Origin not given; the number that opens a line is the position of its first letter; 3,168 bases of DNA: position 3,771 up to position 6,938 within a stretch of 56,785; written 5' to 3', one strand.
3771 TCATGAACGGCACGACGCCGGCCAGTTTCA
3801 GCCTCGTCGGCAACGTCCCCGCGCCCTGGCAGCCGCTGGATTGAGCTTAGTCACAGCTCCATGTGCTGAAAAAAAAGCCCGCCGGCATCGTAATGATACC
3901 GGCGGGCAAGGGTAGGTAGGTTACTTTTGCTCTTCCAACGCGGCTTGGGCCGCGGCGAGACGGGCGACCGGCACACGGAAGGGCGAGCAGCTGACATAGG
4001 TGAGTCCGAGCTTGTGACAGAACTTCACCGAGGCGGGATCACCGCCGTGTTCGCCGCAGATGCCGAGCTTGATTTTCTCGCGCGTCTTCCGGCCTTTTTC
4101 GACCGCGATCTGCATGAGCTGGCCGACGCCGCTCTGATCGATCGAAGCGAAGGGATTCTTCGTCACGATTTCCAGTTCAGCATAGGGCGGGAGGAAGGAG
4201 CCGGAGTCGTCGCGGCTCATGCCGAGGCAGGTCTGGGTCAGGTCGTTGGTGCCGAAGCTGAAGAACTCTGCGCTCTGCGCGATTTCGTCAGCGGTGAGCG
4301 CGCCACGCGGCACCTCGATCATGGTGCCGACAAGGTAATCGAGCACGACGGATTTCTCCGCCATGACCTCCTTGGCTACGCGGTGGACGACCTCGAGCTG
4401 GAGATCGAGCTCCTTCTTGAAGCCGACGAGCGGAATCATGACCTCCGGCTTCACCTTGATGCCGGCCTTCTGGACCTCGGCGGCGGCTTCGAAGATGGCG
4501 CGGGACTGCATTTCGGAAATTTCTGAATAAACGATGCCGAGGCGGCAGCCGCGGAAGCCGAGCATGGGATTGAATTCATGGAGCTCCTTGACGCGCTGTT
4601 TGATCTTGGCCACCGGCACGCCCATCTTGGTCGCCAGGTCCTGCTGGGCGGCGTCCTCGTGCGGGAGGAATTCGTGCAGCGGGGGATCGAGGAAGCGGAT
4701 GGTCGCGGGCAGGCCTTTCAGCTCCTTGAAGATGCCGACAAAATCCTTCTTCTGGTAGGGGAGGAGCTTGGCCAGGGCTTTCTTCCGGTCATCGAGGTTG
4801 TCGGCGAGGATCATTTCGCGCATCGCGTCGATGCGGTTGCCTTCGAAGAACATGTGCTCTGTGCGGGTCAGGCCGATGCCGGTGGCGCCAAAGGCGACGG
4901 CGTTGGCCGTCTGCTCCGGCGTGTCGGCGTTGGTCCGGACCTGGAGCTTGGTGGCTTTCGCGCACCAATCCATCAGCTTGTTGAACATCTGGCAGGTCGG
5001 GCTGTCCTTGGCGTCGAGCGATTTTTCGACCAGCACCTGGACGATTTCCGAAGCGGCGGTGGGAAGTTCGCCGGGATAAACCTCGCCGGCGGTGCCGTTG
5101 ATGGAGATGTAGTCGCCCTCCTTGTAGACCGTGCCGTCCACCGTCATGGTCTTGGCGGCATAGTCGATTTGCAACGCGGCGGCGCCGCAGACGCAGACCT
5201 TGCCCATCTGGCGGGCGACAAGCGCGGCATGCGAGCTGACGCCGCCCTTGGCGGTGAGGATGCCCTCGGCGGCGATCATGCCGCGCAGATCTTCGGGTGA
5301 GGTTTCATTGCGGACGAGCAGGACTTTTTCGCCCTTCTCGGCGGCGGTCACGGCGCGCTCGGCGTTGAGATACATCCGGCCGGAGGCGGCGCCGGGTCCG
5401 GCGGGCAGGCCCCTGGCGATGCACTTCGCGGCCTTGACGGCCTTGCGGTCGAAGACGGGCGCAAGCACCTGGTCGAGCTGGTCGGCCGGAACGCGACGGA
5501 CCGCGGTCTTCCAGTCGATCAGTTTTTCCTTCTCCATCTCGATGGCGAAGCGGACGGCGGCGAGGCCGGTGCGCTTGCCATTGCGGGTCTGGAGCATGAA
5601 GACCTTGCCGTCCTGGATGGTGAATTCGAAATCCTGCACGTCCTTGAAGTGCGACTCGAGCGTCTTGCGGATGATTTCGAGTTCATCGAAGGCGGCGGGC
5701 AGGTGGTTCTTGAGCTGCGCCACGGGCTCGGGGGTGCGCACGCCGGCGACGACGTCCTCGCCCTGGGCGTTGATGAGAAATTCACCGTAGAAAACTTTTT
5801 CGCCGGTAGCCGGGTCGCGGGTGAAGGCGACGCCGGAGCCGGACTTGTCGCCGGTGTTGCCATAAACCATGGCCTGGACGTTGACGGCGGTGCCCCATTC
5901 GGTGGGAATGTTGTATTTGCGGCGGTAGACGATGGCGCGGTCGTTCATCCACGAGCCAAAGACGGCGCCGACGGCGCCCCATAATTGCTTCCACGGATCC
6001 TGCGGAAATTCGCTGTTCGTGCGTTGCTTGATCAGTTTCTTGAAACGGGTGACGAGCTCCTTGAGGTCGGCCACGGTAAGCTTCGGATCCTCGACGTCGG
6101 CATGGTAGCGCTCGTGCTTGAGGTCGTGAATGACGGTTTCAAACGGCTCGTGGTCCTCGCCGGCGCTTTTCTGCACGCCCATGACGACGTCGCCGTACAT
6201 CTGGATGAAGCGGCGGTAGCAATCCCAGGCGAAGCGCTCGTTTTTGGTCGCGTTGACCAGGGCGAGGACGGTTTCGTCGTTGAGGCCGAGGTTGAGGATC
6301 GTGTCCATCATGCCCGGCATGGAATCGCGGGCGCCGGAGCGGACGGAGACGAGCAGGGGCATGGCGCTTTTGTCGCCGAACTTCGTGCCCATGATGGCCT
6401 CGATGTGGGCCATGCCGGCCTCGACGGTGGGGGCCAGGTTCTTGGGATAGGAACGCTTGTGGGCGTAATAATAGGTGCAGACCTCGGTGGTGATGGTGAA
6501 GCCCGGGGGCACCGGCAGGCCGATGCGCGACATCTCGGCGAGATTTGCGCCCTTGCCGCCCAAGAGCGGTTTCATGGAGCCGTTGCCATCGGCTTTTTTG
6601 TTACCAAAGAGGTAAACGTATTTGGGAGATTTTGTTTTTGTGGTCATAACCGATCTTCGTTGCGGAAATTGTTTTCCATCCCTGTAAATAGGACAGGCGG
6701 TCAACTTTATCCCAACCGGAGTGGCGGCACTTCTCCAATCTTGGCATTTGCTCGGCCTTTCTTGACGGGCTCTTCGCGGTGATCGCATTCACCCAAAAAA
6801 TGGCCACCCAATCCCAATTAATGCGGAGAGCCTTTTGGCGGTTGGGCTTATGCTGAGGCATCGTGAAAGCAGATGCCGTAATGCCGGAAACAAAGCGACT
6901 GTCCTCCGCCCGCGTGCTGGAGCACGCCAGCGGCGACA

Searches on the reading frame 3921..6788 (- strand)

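Call 10: search_protein_families(library=pfam, proteins=[window:3921-6788:-], max_evalue=0.00001)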
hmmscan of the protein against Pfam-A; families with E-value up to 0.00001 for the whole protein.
window:3921-6788:- (955 aa): 3 families
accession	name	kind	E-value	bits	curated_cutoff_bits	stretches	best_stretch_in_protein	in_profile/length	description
PF02896.24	PEP-utilizers_C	-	5.7e-76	255.9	22.8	1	601-949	6-291/293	PEP-utilising enzyme, PEP-binding domain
PF01326.24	PPDK_N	-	5.4e-55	187.4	27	3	117-358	76-222/328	Pyruvate phosphate dikinase, AMP/ATP-binding domain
PF00391.29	PEP-utilizers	-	8.8e-19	67.3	23.1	1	487-568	3-72/72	PEP-utilising enzyme, mobile domain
